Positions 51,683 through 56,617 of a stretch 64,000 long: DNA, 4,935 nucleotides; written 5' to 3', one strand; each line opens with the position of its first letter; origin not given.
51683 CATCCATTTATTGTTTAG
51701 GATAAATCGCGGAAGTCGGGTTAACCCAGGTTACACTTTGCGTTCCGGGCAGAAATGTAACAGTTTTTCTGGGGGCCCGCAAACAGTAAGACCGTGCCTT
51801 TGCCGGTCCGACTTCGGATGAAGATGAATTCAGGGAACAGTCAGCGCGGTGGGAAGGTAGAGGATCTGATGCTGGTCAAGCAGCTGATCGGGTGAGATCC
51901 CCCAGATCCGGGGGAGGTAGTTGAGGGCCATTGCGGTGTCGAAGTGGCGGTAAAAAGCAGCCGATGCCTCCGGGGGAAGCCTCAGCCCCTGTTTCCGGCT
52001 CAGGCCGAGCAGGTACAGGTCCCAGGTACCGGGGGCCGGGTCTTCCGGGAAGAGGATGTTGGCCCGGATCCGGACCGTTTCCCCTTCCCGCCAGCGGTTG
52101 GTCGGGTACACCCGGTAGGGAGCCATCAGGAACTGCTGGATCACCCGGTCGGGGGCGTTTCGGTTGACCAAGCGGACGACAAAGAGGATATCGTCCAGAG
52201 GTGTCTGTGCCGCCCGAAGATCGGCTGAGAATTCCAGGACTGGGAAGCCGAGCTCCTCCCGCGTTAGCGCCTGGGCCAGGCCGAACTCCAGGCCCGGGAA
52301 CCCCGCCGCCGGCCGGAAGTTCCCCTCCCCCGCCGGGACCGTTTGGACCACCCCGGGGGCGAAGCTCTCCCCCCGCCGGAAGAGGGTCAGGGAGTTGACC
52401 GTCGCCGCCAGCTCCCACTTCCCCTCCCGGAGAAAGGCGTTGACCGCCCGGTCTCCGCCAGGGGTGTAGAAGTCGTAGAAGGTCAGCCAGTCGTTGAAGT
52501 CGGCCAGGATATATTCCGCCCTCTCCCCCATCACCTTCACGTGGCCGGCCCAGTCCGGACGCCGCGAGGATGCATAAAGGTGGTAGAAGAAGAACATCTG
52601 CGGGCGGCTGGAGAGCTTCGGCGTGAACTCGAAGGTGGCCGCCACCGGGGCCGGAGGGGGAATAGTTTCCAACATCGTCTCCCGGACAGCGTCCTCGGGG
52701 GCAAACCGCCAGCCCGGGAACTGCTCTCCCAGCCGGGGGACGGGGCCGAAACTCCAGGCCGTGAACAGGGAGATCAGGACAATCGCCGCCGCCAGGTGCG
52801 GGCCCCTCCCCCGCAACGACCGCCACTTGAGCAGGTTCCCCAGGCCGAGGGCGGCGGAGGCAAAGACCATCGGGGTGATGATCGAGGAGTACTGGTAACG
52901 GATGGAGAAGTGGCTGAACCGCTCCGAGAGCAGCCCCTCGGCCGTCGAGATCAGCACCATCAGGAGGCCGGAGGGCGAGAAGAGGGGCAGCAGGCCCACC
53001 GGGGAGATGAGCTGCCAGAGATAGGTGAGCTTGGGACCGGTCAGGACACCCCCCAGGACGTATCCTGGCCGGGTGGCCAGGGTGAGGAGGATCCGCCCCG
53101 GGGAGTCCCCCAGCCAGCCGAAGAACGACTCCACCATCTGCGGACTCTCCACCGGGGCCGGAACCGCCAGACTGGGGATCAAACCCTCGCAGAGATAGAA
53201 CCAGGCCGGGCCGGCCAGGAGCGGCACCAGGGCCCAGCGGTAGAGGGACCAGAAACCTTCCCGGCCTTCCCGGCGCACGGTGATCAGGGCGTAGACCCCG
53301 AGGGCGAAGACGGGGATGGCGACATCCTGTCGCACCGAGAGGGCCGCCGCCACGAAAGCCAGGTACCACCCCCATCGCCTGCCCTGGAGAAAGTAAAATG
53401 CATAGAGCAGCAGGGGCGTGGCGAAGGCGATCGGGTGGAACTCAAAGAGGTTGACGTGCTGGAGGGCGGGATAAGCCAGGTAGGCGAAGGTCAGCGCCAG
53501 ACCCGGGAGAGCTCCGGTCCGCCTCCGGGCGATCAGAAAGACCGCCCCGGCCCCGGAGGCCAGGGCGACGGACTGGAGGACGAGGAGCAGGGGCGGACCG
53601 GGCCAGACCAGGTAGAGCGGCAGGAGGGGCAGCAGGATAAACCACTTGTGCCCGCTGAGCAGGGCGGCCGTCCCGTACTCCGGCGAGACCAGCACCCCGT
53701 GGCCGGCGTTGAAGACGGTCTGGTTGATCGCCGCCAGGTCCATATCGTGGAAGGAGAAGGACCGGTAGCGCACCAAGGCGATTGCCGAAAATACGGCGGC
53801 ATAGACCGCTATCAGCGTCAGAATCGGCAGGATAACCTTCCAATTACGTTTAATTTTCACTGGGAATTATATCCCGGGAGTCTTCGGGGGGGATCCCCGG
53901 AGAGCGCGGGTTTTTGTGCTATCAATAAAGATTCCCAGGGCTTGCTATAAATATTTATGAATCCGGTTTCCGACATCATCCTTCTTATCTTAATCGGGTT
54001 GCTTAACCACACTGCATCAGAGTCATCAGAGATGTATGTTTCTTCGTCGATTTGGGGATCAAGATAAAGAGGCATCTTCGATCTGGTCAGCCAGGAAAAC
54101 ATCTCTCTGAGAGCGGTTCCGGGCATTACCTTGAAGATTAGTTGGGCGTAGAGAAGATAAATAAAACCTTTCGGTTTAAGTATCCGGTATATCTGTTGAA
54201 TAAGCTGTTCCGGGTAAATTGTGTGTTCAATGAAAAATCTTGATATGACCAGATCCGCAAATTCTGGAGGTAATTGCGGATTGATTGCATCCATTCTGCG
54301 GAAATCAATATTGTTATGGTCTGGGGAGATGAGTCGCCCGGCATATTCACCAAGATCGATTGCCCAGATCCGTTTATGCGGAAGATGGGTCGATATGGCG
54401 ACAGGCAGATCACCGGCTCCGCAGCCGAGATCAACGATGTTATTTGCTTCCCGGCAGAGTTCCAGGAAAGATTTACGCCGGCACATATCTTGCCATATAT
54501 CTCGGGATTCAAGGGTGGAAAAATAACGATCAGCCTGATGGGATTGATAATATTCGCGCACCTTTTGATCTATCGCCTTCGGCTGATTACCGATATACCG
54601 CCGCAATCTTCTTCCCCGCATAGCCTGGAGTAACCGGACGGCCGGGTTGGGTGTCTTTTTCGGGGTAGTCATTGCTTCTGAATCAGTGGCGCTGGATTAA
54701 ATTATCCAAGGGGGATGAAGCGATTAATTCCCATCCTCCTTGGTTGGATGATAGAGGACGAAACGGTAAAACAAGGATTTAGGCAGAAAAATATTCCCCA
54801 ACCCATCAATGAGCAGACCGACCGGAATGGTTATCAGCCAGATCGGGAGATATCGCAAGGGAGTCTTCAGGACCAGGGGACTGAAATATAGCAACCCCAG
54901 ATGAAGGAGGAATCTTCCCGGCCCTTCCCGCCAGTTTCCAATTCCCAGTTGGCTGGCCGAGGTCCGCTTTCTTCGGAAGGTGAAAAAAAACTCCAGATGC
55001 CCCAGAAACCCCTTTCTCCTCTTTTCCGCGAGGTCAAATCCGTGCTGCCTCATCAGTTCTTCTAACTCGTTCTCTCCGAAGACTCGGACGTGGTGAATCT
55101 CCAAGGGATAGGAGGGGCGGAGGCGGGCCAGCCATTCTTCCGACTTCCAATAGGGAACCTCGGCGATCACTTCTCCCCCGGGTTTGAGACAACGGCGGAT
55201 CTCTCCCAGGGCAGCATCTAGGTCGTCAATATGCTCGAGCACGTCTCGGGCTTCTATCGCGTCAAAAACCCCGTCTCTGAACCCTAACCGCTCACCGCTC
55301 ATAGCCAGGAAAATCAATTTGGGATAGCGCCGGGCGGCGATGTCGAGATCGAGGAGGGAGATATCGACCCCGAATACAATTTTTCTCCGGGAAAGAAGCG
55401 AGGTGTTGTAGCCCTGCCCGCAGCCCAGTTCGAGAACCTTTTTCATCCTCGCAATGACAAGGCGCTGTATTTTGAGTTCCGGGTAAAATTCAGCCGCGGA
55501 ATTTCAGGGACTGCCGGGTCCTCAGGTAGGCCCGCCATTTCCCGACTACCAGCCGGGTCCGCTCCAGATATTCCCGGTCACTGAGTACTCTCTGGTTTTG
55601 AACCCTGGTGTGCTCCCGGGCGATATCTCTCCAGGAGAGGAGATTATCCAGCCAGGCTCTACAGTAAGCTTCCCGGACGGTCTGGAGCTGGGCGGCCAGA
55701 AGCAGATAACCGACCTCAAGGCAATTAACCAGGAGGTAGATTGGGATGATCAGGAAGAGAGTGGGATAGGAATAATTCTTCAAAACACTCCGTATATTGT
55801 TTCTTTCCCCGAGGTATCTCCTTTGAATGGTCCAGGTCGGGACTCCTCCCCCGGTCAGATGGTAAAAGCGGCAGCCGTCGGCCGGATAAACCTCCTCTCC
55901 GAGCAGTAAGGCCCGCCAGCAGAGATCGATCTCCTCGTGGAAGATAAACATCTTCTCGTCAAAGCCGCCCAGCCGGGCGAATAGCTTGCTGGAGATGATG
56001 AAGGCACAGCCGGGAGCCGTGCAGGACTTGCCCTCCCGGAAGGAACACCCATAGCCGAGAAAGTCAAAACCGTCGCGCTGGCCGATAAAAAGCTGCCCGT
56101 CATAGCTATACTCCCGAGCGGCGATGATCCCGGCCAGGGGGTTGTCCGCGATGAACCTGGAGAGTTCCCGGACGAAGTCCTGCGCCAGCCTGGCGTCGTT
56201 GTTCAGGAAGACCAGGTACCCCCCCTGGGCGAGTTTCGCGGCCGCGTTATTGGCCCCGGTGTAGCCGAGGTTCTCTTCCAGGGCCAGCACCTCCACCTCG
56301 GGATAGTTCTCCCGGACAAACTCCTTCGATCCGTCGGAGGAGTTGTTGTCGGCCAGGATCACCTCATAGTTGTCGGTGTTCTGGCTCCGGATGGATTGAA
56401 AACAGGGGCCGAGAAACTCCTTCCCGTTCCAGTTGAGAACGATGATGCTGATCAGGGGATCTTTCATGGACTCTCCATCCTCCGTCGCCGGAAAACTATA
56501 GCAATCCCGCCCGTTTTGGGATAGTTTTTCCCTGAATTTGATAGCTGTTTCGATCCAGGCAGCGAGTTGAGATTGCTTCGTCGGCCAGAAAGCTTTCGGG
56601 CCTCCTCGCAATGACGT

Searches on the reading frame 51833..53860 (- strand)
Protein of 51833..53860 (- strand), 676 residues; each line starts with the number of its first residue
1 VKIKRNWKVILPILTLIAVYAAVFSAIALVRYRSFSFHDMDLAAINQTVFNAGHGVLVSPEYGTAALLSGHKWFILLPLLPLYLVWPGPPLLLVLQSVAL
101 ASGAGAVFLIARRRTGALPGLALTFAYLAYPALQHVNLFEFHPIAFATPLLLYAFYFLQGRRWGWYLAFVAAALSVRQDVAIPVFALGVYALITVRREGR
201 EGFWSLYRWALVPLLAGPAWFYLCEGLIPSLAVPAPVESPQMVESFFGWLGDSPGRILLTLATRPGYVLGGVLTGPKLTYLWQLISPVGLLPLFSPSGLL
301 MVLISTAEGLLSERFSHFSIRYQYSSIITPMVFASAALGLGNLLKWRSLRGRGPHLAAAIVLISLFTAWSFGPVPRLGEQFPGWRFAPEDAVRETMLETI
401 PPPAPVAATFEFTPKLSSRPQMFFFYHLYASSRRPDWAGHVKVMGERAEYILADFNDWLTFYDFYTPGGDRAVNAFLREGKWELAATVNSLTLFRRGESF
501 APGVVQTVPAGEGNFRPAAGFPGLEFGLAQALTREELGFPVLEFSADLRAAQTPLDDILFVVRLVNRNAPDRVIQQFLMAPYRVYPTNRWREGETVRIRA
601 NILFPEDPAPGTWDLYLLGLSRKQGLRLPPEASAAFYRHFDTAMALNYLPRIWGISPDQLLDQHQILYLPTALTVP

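Call 49: search_protein_families(library=pfam, proteins=[window:51833-53860:-], max_evalue=0.0001)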
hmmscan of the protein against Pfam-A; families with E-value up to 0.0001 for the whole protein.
window:51833-53860:- (676 aa): 1 family
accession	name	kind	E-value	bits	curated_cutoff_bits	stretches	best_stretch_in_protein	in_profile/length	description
PF09852.15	DUF2079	-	1.3e-44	153.5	28.2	1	33-454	3-422/459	Predicted membrane protein (DUF2079)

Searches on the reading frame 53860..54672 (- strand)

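Call 49: search_protein_families(library=pfam, proteins=[window:53860-54672:-], max_evalue=0.0001)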
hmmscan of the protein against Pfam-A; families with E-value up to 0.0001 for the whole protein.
window:53860-54672:- (271 aa): 6 families
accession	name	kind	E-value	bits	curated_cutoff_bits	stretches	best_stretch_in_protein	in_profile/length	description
PF08241.18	Methyltransf_11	-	1.6e-13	51.5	21.2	1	80-172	1-94/95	Methyltransferase domain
PF13489.12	Methyltransf_23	-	6.4e-13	49.2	27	1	63-177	9-120/164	Methyltransferase domain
PF13649.12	Methyltransf_25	-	2.6e-11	44.5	27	1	79-169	1-97/97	Methyltransferase domain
PF08242.18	Methyltransf_12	-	5.2e-11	43.6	30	1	80-171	1-98/98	Methyltransferase domain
PF13847.12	Methyltransf_31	-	1.2e-06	28.7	27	1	75-177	3-113/145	Methyltransferase domain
PF01209.24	Ubie_methyltran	-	2.3e-05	24.3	20.1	1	54-178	29-156/233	ubiE/COQ5 methyltransferase family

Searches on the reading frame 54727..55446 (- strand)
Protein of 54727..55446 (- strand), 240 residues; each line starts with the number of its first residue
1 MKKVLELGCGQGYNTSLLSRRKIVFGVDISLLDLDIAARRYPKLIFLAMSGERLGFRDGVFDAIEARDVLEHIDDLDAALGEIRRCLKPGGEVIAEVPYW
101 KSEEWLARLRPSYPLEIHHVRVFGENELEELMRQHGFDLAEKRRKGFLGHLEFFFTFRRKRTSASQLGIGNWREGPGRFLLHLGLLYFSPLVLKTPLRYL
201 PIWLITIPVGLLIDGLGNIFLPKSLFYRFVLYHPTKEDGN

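Call 49: search_protein_families(library=pfam, proteins=[window:54727-55446:-], max_evalue=0.0001)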
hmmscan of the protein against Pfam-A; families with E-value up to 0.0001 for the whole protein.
window:54727-55446:- (240 aa): 6 families
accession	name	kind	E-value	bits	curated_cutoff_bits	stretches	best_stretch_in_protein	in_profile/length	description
PF13489.12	Methyltransf_23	-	3.5e-21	76.1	27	1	2-140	24-162/164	Methyltransferase domain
PF08241.18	Methyltransf_11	-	3.2e-20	73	21.2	1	5-94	1-94/95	Methyltransferase domain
PF13649.12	Methyltransf_25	-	6.2e-17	62.5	27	1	4-91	1-97/97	Methyltransferase domain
PF08242.18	Methyltransf_12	-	5.9e-13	49.8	30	1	5-92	1-97/98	Methyltransferase domain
PF13847.12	Methyltransf_31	-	1e-10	41.9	27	1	2-102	5-114/145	Methyltransferase domain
PF01209.24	Ubie_methyltran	-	3.4e-06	27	20.1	1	3-94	50-150/233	ubiE/COQ5 methyltransferase family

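Call 52: find_encoding_contigs(protein=window:54727-55446:-, flank=10000, max_places=4)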
Protein window:54727-55446:- (240 aa): 1 contig read that carries it; 1 place shown.
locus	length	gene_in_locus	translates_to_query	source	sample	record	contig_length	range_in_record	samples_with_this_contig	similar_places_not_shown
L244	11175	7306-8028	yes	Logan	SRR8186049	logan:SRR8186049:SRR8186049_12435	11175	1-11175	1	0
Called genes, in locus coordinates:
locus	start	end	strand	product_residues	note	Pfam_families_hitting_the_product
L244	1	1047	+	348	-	?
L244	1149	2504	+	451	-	PF01943:Polysacc_synt, PF13440:Polysacc_synt_3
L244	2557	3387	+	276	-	PF00535:Glycos_transf_2, PF10111:Glyco_tranf_2_2 (faint), PF13641:Glyco_tranf_2_3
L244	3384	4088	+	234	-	PF13489:Methyltransf_23, PF08003:Methyltransf_9 (weak), PF13847:Methyltransf_31, PF08241:Methyltransf_11, PF08242:Methyltransf_12, PF13649:Methyltransf_25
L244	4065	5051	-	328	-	PF00535:Glycos_transf_2, PF13641:Glyco_tranf_2_3, PF10111:Glyco_tranf_2_2 (weak)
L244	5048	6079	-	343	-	PF04055:Radical_SAM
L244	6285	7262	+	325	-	PF00535:Glycos_transf_2, PF13641:Glyco_tranf_2_3 (weak)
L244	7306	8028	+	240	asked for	PF01209:Ubie_methyltran (weak), PF08241:Methyltransf_11, PF08242:Methyltransf_12, PF13489:Methyltransf_23, PF13649:Methyltransf_25, PF13847:Methyltransf_31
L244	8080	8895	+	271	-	PF01209:Ubie_methyltran (faint), PF13489:Methyltransf_23, PF13847:Methyltransf_31 (weak), PF08241:Methyltransf_11, PF08242:Methyltransf_12, PF13649:Methyltransf_25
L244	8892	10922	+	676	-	PF09852:DUF2079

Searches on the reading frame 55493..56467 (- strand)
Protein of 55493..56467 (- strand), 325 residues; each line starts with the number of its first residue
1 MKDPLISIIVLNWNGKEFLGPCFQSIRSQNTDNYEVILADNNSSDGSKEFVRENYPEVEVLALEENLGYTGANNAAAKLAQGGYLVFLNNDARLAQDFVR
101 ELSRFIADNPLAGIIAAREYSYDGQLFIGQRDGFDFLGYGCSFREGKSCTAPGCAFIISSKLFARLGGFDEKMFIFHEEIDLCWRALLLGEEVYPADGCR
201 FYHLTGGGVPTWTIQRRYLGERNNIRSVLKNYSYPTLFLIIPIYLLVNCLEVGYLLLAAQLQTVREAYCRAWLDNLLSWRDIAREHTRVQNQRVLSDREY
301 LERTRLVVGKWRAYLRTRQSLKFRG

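Call 49: search_protein_families(library=pfam, proteins=[window:55493-56467:-], max_evalue=0.0001)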
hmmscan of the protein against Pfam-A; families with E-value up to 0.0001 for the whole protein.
window:55493-56467:- (325 aa): 2 families
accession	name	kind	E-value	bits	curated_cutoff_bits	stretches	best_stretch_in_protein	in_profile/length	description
PF00535.33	Glycos_transf_2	-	7.6e-26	91.5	23.3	1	7-154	1-149/168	Glycosyl transferase family 2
PF13641.12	Glyco_tranf_2_3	-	3.2e-07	31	27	1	6-200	3-208/230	Glycosyltransferase like family 2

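Call 51: find_encoding_contigs(protein=window:55493-56467:-, flank=10000, max_places=4)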
Protein window:55493-56467:- (325 aa): 1 contig read that carries it; 1 place shown.
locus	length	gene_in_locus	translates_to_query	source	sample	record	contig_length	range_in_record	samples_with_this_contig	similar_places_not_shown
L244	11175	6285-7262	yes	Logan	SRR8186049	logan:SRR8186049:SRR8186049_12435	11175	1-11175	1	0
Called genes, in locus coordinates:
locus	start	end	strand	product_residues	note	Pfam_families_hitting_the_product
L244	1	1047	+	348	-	?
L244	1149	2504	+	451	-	PF01943:Polysacc_synt, PF13440:Polysacc_synt_3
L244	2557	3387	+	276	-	PF00535:Glycos_transf_2, PF10111:Glyco_tranf_2_2 (faint), PF13641:Glyco_tranf_2_3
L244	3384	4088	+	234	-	PF13489:Methyltransf_23, PF08003:Methyltransf_9 (weak), PF13847:Methyltransf_31, PF08241:Methyltransf_11, PF08242:Methyltransf_12, PF13649:Methyltransf_25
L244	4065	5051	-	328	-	PF00535:Glycos_transf_2, PF13641:Glyco_tranf_2_3, PF10111:Glyco_tranf_2_2 (weak)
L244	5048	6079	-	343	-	PF04055:Radical_SAM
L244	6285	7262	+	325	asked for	PF00535:Glycos_transf_2, PF13641:Glyco_tranf_2_3 (weak)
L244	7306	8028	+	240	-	PF01209:Ubie_methyltran (weak), PF08241:Methyltransf_11, PF08242:Methyltransf_12, PF13489:Methyltransf_23, PF13649:Methyltransf_25, PF13847:Methyltransf_31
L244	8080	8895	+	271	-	PF01209:Ubie_methyltran (faint), PF13489:Methyltransf_23, PF13847:Methyltransf_31 (weak), PF08241:Methyltransf_11, PF08242:Methyltransf_12, PF13649:Methyltransf_25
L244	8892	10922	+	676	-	PF09852:DUF2079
